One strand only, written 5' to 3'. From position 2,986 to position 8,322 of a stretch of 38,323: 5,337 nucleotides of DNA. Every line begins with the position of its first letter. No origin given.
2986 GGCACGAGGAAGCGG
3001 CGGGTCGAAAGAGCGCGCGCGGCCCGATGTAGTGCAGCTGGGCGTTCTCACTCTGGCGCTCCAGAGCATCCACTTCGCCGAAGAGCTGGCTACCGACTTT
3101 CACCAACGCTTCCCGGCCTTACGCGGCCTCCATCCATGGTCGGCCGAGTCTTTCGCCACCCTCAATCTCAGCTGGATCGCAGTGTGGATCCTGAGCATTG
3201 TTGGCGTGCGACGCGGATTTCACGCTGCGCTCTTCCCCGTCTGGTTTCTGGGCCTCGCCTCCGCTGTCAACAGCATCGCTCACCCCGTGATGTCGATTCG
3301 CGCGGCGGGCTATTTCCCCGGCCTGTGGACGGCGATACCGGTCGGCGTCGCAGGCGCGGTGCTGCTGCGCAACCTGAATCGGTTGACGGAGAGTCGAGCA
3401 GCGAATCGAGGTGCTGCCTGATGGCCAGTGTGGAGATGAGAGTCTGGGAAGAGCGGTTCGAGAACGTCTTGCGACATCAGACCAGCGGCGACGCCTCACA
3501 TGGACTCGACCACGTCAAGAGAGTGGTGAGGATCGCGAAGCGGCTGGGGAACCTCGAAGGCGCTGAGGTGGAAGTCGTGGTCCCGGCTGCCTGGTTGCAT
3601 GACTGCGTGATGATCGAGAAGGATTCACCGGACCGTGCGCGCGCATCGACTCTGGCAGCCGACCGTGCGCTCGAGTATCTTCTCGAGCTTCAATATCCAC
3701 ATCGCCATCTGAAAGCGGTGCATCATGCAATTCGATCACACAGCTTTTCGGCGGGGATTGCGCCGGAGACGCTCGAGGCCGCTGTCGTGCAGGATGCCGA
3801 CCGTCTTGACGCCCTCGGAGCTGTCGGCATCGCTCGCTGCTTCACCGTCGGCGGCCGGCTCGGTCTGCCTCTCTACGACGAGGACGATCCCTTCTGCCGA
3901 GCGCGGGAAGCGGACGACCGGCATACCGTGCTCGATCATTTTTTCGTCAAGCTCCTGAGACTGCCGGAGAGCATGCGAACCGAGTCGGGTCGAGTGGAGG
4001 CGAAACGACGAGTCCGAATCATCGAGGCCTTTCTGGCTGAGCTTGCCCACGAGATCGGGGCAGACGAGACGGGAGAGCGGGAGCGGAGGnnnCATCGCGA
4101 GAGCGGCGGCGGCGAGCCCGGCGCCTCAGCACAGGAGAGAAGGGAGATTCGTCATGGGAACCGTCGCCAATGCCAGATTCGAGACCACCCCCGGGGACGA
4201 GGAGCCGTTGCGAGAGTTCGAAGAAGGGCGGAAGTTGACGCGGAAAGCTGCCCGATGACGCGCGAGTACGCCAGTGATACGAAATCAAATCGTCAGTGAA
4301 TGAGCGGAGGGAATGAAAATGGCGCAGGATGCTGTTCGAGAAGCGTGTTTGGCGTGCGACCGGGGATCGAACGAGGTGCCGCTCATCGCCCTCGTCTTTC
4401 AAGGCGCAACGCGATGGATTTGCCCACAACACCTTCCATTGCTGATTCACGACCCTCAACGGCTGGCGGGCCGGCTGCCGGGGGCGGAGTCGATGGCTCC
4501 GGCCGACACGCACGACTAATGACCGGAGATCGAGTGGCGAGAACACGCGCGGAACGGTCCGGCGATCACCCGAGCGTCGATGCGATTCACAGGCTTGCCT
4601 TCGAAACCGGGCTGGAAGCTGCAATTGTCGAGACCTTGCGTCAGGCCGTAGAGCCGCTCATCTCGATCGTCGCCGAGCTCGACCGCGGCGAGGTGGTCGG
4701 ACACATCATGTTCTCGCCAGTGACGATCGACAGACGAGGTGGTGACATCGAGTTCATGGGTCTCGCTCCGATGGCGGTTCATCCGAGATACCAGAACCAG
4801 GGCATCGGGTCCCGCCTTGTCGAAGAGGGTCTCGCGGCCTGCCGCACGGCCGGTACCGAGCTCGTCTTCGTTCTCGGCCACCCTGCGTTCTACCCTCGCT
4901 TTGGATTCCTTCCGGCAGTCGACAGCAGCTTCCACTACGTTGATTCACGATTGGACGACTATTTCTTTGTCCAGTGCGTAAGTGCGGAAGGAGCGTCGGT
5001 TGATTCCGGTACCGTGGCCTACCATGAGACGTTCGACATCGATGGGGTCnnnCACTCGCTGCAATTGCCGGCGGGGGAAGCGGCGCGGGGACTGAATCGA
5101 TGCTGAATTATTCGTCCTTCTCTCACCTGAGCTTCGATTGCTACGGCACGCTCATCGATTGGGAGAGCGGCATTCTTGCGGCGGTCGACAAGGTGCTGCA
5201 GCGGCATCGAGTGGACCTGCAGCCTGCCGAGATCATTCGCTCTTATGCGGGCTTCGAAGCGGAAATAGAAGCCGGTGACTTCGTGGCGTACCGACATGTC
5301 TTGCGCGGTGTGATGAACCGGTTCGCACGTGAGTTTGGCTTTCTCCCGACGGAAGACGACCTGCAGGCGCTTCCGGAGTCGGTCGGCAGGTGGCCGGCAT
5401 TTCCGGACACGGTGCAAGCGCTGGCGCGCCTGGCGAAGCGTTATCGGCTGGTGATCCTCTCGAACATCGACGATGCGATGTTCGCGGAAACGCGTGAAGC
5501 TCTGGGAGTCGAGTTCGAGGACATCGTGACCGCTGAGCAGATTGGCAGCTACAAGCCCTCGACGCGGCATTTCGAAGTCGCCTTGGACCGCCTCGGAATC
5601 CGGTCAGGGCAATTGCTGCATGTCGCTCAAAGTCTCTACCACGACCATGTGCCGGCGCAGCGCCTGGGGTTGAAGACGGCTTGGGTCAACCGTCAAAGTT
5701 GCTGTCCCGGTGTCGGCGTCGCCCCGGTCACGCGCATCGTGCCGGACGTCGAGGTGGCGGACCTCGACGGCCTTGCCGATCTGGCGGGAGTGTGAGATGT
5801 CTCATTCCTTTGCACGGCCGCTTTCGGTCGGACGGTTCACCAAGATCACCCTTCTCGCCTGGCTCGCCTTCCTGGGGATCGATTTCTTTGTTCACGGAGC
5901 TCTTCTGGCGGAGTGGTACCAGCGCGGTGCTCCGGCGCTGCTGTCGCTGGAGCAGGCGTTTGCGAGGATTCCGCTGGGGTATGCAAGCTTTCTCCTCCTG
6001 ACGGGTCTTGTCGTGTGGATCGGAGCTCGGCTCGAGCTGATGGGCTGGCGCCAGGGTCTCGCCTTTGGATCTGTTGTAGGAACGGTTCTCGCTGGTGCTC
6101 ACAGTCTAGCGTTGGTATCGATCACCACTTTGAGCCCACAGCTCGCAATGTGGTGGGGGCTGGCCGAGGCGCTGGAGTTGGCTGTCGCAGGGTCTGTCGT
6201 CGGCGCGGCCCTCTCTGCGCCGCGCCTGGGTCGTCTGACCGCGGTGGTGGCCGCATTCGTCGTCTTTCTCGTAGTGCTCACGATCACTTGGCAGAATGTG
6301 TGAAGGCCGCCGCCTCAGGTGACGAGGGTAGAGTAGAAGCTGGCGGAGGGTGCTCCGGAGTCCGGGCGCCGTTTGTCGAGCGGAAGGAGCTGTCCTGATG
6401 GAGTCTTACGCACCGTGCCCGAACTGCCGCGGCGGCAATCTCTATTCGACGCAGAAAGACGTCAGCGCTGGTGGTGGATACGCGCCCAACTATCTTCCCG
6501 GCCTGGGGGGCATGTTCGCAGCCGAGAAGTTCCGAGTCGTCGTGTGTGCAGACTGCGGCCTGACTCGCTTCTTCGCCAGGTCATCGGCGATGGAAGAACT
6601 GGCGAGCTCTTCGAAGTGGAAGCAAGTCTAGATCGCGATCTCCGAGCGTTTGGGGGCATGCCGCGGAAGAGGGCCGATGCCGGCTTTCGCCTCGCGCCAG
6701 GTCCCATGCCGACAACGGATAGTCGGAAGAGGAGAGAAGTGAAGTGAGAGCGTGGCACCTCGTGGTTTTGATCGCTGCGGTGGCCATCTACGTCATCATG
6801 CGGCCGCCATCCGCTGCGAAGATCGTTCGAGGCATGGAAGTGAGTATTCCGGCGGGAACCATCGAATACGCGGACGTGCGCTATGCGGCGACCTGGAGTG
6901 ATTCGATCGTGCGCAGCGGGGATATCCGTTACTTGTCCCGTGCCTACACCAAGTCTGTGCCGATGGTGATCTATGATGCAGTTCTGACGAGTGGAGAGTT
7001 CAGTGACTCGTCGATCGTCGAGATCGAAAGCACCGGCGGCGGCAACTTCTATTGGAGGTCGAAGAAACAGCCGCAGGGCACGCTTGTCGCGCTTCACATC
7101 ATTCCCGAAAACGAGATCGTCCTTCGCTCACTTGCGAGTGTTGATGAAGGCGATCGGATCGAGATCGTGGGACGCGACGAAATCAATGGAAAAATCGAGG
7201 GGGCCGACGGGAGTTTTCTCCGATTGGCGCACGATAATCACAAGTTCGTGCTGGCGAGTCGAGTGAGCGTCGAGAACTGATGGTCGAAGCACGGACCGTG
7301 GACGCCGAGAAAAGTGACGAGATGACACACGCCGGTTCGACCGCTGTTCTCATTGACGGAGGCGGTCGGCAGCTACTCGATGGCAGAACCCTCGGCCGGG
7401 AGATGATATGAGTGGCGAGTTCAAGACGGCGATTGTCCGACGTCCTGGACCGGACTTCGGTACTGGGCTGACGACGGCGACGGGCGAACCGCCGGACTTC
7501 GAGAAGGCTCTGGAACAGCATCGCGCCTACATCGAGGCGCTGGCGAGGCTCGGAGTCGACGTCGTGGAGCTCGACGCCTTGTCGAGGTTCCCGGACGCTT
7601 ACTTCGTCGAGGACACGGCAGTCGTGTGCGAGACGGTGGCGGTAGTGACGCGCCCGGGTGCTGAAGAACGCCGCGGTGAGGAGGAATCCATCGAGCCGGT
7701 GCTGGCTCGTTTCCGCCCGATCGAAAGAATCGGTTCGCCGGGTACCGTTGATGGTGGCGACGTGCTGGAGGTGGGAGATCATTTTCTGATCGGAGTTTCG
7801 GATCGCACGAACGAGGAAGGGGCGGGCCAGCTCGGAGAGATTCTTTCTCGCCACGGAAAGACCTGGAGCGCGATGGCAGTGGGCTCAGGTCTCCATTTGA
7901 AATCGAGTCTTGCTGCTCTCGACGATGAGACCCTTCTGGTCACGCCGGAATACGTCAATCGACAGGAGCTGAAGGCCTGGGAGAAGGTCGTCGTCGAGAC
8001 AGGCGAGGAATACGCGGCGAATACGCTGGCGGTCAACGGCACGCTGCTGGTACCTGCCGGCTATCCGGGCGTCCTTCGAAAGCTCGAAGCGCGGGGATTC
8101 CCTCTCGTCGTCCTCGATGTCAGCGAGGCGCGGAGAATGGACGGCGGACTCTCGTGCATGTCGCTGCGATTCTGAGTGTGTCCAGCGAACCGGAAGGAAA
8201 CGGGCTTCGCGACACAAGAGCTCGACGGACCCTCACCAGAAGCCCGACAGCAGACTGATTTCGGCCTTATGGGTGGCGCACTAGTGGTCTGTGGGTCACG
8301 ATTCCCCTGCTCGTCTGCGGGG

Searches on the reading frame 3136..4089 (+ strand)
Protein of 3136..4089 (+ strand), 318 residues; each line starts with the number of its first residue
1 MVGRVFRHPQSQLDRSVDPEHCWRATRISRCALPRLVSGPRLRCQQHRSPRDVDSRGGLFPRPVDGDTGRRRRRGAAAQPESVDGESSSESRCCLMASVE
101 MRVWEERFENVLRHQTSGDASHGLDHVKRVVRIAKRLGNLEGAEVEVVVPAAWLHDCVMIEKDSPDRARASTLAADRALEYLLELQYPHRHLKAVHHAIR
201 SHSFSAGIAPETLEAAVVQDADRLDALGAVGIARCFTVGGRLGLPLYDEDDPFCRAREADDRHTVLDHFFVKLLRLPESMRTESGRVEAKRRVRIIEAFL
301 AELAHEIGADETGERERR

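Call 79: search_protein_families(library=pfam, proteins=[window:3136-4089:+], max_evalue=0.001)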
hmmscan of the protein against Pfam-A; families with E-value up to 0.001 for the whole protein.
window:3136-4089:+ (318 aa): 1 family
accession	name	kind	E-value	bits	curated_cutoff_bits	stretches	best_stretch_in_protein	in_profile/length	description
PF01966.28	HD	-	1.1e-10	42.3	22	1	124-226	2-115/116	HD domain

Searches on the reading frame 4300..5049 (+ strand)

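Call 79: search_protein_families(library=pfam, proteins=[window:4300-5049:+], max_evalue=0.001)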
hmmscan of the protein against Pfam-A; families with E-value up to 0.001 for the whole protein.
window:4300-5049:+ (250 aa): 4 families
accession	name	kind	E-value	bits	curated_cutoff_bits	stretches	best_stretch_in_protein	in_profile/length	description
PF13527.13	Acetyltransf_9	-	1.1e-13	51.8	25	1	83-203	3-124/127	Acetyltransferase (GNAT) domain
PF13508.13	Acetyltransf_7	-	1.1e-11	45.3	27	1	123-203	6-82/84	Acetyltransferase (GNAT) domain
PF00583.31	Acetyltransf_1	-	2.8e-11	44.1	20.7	1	118-203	31-116/116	Acetyltransferase (GNAT) family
PF13673.13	Acetyltransf_10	-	0.0002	21.8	23.6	1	128-203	38-107/128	Acetyltransferase (GNAT) domain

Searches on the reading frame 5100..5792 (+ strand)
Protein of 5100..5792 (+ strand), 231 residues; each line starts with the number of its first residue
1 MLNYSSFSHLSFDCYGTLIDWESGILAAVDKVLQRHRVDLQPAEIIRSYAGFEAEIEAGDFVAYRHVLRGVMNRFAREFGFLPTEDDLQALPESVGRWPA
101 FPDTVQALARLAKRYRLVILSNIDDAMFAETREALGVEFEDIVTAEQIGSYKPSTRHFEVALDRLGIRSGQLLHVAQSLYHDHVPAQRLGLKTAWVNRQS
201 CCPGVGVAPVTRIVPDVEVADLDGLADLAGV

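Call 79: search_protein_families(library=pfam, proteins=[window:5100-5792:+], max_evalue=0.001)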
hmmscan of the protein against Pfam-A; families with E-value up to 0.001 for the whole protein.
window:5100-5792:+ (231 aa): 2 families
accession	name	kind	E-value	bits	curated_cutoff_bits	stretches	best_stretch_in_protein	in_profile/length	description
PF00702.32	Hydrolase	-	5.7e-14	53.4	26.4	1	11-175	5-177/191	haloacid dehalogenase-like hydrolase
PF13419.12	HAD_2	-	5.1e-11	43.5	23.8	1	12-196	3-178/178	Haloacid dehalogenase-like hydrolase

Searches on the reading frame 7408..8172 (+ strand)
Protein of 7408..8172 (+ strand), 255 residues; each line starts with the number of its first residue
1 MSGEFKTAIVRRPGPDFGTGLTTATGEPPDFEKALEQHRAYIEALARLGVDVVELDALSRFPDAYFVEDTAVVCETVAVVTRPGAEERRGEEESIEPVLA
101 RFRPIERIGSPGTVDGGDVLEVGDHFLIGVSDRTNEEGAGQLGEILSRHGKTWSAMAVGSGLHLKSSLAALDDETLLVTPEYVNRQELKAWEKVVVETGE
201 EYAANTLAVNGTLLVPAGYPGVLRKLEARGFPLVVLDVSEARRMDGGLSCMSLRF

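Call 79: search_protein_families(library=pfam, proteins=[window:7408-8172:+], max_evalue=0.001)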
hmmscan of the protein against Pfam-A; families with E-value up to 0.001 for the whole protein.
window:7408-8172:+ (255 aa): 1 family
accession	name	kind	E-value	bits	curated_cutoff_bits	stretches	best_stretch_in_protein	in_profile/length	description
PF02274.22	ADI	-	2.3e-11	43.8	22.8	1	62-188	122-266/377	Arginine deiminase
